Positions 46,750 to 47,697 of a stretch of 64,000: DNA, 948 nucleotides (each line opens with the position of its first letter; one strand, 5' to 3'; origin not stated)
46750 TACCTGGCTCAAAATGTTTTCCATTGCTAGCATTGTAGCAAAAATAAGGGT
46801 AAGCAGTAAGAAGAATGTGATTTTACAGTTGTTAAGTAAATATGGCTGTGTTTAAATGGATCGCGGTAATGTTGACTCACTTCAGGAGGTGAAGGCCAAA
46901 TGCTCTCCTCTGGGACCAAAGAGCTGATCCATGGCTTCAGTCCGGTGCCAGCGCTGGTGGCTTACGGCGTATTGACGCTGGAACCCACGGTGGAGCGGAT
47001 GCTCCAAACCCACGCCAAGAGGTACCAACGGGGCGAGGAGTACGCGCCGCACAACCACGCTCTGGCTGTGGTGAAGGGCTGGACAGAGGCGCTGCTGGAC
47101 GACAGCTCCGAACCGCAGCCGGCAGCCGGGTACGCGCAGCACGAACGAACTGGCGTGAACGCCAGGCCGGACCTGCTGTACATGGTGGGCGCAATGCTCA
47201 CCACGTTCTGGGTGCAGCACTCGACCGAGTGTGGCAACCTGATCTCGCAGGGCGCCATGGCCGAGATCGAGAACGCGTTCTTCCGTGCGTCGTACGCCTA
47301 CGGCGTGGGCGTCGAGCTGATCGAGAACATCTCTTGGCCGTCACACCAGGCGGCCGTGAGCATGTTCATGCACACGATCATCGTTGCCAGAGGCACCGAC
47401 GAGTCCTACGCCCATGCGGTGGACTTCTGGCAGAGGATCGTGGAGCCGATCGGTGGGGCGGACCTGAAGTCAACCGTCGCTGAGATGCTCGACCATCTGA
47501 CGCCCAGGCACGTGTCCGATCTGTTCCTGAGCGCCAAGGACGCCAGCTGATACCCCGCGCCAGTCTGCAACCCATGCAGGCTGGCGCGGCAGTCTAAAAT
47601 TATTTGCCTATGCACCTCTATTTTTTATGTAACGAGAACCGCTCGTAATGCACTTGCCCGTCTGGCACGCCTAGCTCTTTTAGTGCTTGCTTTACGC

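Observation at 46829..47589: Cassette 4: the most strongly GC3-skewed orphan (216 aa) between gpsA and the NOX-like oxidoreductase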

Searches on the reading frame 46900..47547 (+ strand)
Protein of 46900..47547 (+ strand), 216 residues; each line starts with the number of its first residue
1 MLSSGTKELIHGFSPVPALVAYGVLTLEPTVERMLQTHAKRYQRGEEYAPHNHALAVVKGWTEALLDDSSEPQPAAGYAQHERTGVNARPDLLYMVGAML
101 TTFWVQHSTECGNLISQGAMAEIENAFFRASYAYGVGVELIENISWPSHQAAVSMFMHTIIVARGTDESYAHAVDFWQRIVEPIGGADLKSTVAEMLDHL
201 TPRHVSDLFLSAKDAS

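Call 5: search_protein_families(library=pfam, proteins=[window:46900-47547:+], max_evalue=10)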
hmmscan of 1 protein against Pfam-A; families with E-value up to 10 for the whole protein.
window:46900-47547:+ (216 aa): 0 families

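Call 6: search_protein_families(library=phrogs, proteins=[window:46900-47547:+], max_evalue=10)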
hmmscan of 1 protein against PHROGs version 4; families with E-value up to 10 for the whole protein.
window:46900-47547:+ (216 aa): 0 families

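Call 8: find_homologous_proteins(query=window:46900-47547:+, max_evalue=0.01)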
Query window:46900-47547:+ (216 aa): 2 proteins with E <= 0.01 among 237 candidates.
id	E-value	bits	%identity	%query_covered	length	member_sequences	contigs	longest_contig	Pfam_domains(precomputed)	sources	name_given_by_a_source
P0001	5.3e-141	485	100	100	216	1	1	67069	-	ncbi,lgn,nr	ncbi:MAG TPA: hypothetical protein VFO38_03510 [Candidatus Saccharimonadales bacterium]|nr:hypotheti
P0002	7.5e-96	338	72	99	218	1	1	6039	-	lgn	-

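Call 10: find_encoding_contigs(protein=P0002, flank=10000)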
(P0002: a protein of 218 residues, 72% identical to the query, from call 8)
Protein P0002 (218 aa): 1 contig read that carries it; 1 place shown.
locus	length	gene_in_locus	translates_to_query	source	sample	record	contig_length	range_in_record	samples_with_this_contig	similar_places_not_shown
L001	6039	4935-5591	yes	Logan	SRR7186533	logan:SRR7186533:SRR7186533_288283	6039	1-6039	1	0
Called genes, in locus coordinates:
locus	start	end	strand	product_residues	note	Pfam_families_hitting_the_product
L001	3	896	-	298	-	?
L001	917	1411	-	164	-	-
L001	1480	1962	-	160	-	PF01569:PAP2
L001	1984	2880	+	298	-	PF14067:LssY_C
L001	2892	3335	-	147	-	PF12802:MarR_2, PF01047:MarR (weak)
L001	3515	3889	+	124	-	-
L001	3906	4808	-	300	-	PF02826:2-Hacid_dh_C (weak), PF03807:F420_oxidored (faint), PF01210:NAD_Gly3P_dh_N, PF07479:NAD_Gly3P_dh_C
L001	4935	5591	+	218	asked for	-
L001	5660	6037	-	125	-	?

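Call 11: find_encoding_contigs(protein=P0001, flank=10000)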
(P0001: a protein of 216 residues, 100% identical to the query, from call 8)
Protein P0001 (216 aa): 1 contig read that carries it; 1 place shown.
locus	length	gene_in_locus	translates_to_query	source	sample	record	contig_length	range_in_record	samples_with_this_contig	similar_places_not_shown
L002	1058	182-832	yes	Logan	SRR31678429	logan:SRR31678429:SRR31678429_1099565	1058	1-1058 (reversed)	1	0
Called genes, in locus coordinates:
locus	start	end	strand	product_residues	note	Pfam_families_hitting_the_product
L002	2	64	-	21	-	?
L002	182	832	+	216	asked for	-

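Call 17: search_protein_families(library=ncbifam, proteins=[window:46900-47547:+], max_evalue=1)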
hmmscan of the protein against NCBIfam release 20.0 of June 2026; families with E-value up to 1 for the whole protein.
window:46900-47547:+ (216 aa): 1 family
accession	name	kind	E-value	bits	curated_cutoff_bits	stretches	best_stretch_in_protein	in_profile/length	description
TIGR00297.1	TIGR00297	hypoth_equivalog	0.16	11.7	205.85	1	99-163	141-205/237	TIGR00297 family protein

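Call 18: search_protein_representatives(protein=window:46900-47547:+)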
Query: 216 residues. Proteins with E-value up to 0.001 (for the whole library): 10; up to 1e-10: 6; up to 1e-30: 1. The best 10 are listed.
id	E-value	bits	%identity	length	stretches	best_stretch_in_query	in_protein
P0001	1.7e-141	485.3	100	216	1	1-216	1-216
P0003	3.6e-28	115.1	40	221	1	10-209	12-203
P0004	3.3e-26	108.7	38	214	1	15-209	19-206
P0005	3.5e-15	72.6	34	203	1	8-209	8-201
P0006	4.2e-14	69.1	33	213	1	1-209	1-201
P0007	6.0e-14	68.6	31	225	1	3-211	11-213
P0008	5.9e-08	49.1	26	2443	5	84-169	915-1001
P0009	8.8e-08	48.5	29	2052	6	100-152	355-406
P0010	6.5e-05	39.1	26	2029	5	105-163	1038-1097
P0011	4.8e-04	36.3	27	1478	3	105-193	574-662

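Call 21: find_homologous_proteins(query=A1, max_evalue=0.001)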
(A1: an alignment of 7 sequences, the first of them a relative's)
Query A1 (7 sequences) (216 aa, profile of the alignment): 5 proteins with E <= 0.001 among 7597 candidates.
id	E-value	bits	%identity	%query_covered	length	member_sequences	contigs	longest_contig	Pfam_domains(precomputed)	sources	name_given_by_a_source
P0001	4.9e-86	305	100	100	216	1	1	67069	-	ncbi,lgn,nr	ncbi:MAG TPA: hypothetical protein VFO38_03510 [Candidatus Saccharimonadales bacterium]|nr:hypotheti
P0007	2.1e-84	300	28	98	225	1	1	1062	-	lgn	-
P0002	1.3e-81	291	72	99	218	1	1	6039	-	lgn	-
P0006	3.1e-79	283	30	98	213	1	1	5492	-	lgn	-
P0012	1.1e-75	272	28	98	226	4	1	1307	-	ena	-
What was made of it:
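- No homologue was found outside this context in 1.84 billion representatives or in the 5.8 billion clusters searched by word index (calls 8, 18, 21).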

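Call 22: find_encoding_contigs(protein=P0006, flank=10000)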
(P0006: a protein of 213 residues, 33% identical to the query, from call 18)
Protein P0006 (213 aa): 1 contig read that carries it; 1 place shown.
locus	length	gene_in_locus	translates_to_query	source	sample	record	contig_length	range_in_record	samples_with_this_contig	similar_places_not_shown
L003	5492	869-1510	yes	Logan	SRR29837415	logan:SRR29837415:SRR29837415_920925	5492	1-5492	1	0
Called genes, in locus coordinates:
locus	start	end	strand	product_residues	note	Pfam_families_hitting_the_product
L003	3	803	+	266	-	?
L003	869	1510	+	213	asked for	-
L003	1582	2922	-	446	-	PF01794:Ferric_reduct, PF08022:FAD_binding_8, PF00175:NAD_binding_1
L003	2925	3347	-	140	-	PF13473:Cupredoxin_1, PF00127:Copper-bind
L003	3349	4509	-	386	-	PF04519:Bactofilin (faint), PF26514:DUF8173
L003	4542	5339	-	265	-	PF22435:MRM3-like_sub_bind, PF00588:SpoU_methylase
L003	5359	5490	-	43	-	?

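Call 23: find_encoding_contigs(protein=P0003, flank=10000)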
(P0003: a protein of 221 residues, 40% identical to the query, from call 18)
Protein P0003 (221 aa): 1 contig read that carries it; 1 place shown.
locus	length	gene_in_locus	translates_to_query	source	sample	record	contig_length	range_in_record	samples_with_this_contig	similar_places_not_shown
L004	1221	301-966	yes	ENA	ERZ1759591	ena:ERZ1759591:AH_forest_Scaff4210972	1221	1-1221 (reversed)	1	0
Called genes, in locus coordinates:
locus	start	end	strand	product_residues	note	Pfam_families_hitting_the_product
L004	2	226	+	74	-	?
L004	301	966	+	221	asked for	-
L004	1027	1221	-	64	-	?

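Call 24: find_encoding_contigs(protein=P0004, flank=10000)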
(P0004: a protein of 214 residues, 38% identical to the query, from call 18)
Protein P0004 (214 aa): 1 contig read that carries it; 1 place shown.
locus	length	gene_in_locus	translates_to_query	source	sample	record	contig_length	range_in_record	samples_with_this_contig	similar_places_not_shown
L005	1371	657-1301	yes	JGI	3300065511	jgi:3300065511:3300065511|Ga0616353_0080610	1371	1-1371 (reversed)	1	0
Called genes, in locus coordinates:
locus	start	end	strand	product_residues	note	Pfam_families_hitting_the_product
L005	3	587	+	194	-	?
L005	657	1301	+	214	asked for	-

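Call 31: find_related_loci(query=A2, collection=genome_contigs, flank=8000)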
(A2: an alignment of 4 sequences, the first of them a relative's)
Query A2 (216 aa) in genome_contigs; peptide patterns used: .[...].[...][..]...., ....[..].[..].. (x = any residue, [..] = any of these).
34 stretches matched a pattern, but none encodes a relative of the query by tblastn (E <= 1e-3).

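Call 32: find_related_loci(query=A2, collection=metagenome_contigs, flank=8000)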
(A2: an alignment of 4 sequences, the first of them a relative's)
Query A2 (216 aa) in metagenome_contigs; peptide patterns used: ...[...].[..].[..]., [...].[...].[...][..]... (x = any residue, [..] = any of these).
116 stretches matched a pattern, but none encodes a relative of the query by tblastn (E <= 1e-3).

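Call 34: find_encoding_contigs(protein=P0005, flank=10000)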
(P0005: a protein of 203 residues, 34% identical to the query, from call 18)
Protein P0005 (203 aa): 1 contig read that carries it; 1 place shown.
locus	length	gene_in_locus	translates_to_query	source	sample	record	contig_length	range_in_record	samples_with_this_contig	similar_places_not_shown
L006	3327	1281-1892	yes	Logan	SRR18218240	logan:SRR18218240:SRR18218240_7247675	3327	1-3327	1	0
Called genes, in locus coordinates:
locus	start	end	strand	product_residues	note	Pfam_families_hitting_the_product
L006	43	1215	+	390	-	PF05496:RuvB_N, PF14532:Sigma54_activ_2 (faint), PF13191:AAA_16 (faint), PF13401:AAA_22 (faint), PF20720:nSTAND3 (weak), PF00004:AAA, PF16193:AAA_assoc_2, PF12002:MgsA_C, +1 more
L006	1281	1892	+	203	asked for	-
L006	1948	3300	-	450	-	PF01794:Ferric_reduct, PF08022:FAD_binding_8, PF00175:NAD_binding_1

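Call 35: find_encoding_contigs(protein=P0012, flank=10000)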
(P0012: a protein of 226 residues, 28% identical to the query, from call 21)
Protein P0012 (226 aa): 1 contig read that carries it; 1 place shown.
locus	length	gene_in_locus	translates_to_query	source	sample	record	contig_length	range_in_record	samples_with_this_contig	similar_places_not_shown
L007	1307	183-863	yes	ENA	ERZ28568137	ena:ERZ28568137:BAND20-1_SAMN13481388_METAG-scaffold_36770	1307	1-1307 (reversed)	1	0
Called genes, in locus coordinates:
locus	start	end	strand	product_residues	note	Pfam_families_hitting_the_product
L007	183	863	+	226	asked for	-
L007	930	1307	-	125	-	?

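Call 36: find_encoding_contigs(protein=P0007, flank=10000)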
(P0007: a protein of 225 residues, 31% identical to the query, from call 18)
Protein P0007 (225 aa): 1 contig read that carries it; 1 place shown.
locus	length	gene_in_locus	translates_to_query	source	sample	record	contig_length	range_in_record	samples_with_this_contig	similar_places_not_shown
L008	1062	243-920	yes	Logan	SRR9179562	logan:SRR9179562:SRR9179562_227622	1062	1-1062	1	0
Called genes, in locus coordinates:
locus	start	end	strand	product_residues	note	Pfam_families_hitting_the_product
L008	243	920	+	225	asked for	-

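Call 38: predict_structure(alignment_id=A1)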
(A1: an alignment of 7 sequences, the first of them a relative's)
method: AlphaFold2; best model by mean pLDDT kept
length: 216 residues; sequences in the alignment: 7
mean_pLDDT: 84.3   pTM: 0.85
mean pLDDT of the five models: 84.3, 82.5, 82.3, 81.2, 79.1
residues with pLDDT >= 90: 86; 70-90: 109; 50-70: 17; < 50: 4
segments of 3 or more residues with pLDDT < 50: 42-44
pLDDT, mean of each block of 10 residues (from residue 1): 86 83 88 68 54 83 83 74 78 91 91 88 92 86 87 92 78 90 91 94 94 81
secondary structure, 60 per line:
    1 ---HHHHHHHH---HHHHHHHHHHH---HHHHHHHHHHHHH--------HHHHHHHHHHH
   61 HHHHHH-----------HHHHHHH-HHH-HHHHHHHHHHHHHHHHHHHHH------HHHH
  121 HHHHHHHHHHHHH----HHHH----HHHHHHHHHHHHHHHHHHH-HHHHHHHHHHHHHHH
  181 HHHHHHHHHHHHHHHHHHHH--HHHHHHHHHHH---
elements in order: H4-11 H15-25 H29-41 H50-66 H78-84 H90-110 H117-133 H138-141 H146-164 H166-200 H203-213

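Call 42: fold_search(model_id=the predicted structure, library=pdb)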
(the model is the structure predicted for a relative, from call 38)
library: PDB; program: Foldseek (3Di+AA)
matches with E <= 10: 196; with E <= 0.001: 0
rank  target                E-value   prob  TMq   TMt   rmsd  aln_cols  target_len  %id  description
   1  1shr_B                5.5e-01  0.80  0.37  0.50   6.6       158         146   13  Crystal structure of ferrocyanide bound human hemoglobin A2 at 1.88A resolution (released 2004-10-26)
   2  1t1n_B                8.4e-01  0.69  0.36  0.50   6.1       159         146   13  CRYSTAL STRUCTURE OF CARBONMONOXY HEMOGLOBIN (released 1999-04-29)
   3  3at5_B                8.8e-01  0.66  0.37  0.50   6.5       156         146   13  Side-necked turtle (Pleurodira, Chelonia, REPTILIA) hemoglobin: cDNA-derived primary structures and X-ray crystal stru (released 2011-04-20)
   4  3d4x_B                1.0e+00  0.69  0.37  0.51   6.4       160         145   13  Crystal structure determination of cat (Felis silvestris catus) hemoglobin at 2.2 angstrom resolution (released 2009-05-19)
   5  9h0m_H                1.1e+00  0.69  0.39  0.53   5.7       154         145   14  Structure of avian Pit54 SRCR 1-2 in complex with hemoglobin (released 2025-10-29)
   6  3eok_B                1.1e+00  0.69  0.39  0.53   6.0       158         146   13  Crystal structure determination of duck (Anas platyrhynchos) hemoglobin at 2.1 Angstrom resolution (released 2009-10-06)
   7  1hbr_B                1.1e+00  0.60  0.37  0.51   6.4       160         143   14  R-STATE FORM OF CHICKEN HEMOGLOBIN D (released 1999-03-26)
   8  8wix_B                1.2e+00  0.60  0.39  0.53   7.1       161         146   14  cryo-EM structure of alligator haemoglobin in carbonmonoxy form (released 2024-08-14)
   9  1k1k_B                1.2e+00  0.51  0.35  0.47   7.4       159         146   14  Structure of Mutant Human Carbonmonoxyhemoglobin C (beta E6K) at 2.0 Angstrom Resolution in Phosphate Buffer. (released 2002-12-04)
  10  8fdn_B                1.3e+00  0.54  0.35  0.50   7.7       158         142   15  Human Hemoglobin with N-tertbutylhydroxylamine (released 2023-07-12)
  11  1hbr_D                1.4e+00  0.54  0.36  0.49   6.5       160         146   13  R-STATE FORM OF CHICKEN HEMOGLOBIN D (released 1999-03-26)
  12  3fs4_B                1.4e+00  0.80  0.42  0.59   5.5       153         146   15  Crystal structure determination of Ostrich hemoglobin at 2.2 Angstrom resolution (released 2009-03-31)
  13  9jyu_B                1.4e+00  0.60  0.38  0.53   6.0       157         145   14  Structural analysis of yak hemoglobin (released 2026-01-28)
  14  2r80_B                1.4e+00  0.51  0.36  0.49   6.9       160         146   13  Pigeon Hemoglobin (OXY form) (released 2008-09-30)
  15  9av9_B                1.5e+00  0.60  0.37  0.52   6.6       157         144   12  R2-state HbG-Makassar hemoglobin (released 2024-12-11)
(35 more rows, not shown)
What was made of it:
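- On Globin superfamily: Haemoglobin beta chains are the top-ranked hits for model 1 (E 0.55-2.5, TMt 0.42-0.59; call 42).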

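Call 43: search_solved_structures(query=A1, max_evalue=10)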
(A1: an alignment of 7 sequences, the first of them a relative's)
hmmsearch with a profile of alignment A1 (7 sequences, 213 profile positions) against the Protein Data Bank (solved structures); distinct sequences matched with E-value up to 10: 7.
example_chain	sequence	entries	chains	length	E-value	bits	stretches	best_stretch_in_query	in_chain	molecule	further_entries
5z2x_A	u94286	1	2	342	0.031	16.7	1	125-189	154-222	Alcohol dehydrogenase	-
7c1e_A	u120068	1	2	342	0.041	16.3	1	125-189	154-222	Epimerase domain-containing protein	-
8zav_A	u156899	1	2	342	0.045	16.2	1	125-189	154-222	NAD-dependent epimerase/dehydratase domain-containing protein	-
5zed_A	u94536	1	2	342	0.073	15.5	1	125-188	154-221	Uncharacterized protein ADH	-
7c3v_A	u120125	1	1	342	0.078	15.4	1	125-189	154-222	Alcohol dehydrogenase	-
5zec_A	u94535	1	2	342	0.14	14.6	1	125-185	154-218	Uncharacterized protein ADH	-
2mn2_A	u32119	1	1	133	1.2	11.5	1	43-81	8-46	YmoB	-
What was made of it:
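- On Globin superfamily: A PDB profile search found no globin (call 43).
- Tried and rejected: Only weak ADH/epimerase hits at E >= 0.03, rejected as chance (call 43).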

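Call 44: search_protein_families(library=pfam, alignment_id=A1, max_evalue=10)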
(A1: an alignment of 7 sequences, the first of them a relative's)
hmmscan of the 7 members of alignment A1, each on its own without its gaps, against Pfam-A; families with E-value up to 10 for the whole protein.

A. member 1, P0001 (216 aa): 0 families

B. families by the number of members that match (of 7 scanned): 1 family
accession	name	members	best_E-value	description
PF21740.2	DUF6866_C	1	0.096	Family of unknown function (DUF6866) C-terminal domain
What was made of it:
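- On Globin superfamily: No Pfam or NCBIfam globin family matched at E <= 10 (calls 5, 17, 44).
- Closest known: Globins and globin-coupled sensor domains. Different: No Globin, Protoglobin or Bac_globin Pfam hit (calls 5, 44).
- No Pfam hit for any of 7 members, even at E <= 10 (call 44).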

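Call 46: fold_search(model_id=the predicted structure, library=viral)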
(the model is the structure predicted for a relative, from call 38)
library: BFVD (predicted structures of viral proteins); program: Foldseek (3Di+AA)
matches with E <= 10: 57; with E <= 0.001: 0
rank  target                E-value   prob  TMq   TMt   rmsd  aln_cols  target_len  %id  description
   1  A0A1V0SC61            1.4e+00  0.08  0.19  0.19  19.0       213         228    9  EF-hand domain-containing protein [Catovirus CTV1]
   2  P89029                2.8e+00  0.06  0.22  0.21  15.8       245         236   12  OPEP-2 protein [Orgyia pseudotsugata multicapsid polyhedrosis virus]
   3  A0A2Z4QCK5            3.2e+00  0.04  0.16  0.04  26.2       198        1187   10  (no name in the UniProt tables at hand)
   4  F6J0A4                3.8e+00  0.04  0.18  0.19  18.5       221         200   12  (no name in the UniProt tables at hand)
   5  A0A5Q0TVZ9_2          4.0e+00  0.04  0.19  0.06  18.7       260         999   10  RNA-directed RNA polymerase [Gysinge virus]
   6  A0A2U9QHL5            4.4e+00  0.03  0.19  0.10  20.9       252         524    9  Uncharacterized protein [Sea otter poxvirus]
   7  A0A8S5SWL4            4.4e+00  0.02  0.12  0.12  31.4       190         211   12  Uncharacterized protein [Podoviridae sp. ctgFL11]
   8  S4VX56                4.6e+00  0.02  0.15  0.09  19.2       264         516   13  F-box incomplete domain containing protein [Pandoravirus salinus]
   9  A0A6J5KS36            4.9e+00  0.05  0.19  0.25  12.8       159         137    8  Uncharacterized protein [uncultured Caudovirales phage]
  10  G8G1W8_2              5.1e+00  0.02  0.16  0.04  21.9       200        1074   11  Genome polyprotein [Spodoptera exigua iflavirus 1]
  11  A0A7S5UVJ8            5.9e+00  0.08  0.22  0.34   8.7       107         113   13  (no name in the UniProt tables at hand)
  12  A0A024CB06            5.9e+00  0.05  0.22  0.17  20.7       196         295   14  Putative membrane protein (Fragment) [Jingmen tick virus]
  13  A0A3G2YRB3            5.9e+00  0.04  0.21  0.09  19.7       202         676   17  Uncharacterized protein [Lentibacter phage vB_LenP_ICBM2]
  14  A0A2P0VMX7            5.9e+00  0.03  0.20  0.18  14.7       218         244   10  UbiA prenyltransferase family protein [Tetraselmis virus 1]
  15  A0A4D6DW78            5.9e+00  0.03  0.20  0.14  24.3       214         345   14  Zn-ribbon domain containing protein [Edwardsiella phage pEt-SU]
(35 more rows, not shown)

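Call 74: search_dna_similar(query=P0001, collection=phages, mode=protein, max_evalue=1)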
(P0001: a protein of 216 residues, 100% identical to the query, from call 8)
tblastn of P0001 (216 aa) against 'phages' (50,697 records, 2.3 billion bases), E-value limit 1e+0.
Records with a match: 2; places in all: 2; records where one place covers at least 80% of the query: 0.
Best place of each record, by identity: <60% 2.
By first word of the organism name: Microbacterium 2.
By host as written in the record: Microbacterium foliorum NRRL B-24224 2.
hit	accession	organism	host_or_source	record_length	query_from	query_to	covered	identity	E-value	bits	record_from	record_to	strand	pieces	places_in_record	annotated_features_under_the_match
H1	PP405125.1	Microbacterium phage YellowPanda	Microbacterium foliorum NRRL B-24224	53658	3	157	72%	24.7%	3e-1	38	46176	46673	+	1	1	47: hypothetical protein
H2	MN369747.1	Microbacterium phage Wesak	Microbacterium foliorum NRRL B-24224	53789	3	157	72%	24.7%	3e-1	38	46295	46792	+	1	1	45: hypothetical protein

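Call 75: search_dna_similar(query=P0001, collection=plasmids, mode=protein, max_evalue=1)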
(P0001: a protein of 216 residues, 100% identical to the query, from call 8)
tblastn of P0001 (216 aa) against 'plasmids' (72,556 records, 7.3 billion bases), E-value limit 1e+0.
Records with a match: 2; places in all: 2; records where one place covers at least 80% of the query: 0.
Best place of each record, by identity: <60% 2.
By first word of the organism name: Rhodothermus 2.
By predicted mobility (MOB-suite, as given by PLSDB): non-mobilizable 2.
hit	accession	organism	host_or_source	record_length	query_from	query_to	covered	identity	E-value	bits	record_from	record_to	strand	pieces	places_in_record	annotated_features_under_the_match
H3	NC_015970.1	Rhodothermus marinus SG0.5JP17-172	-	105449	76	183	50%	29.1%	6e-1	39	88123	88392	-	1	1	RecQ family ATP-dependent DNA helicase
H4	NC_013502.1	Rhodothermus marinus DSM 4252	-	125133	76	183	50%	29.1%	6e-1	39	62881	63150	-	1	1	RecQ family ATP-dependent DNA helicase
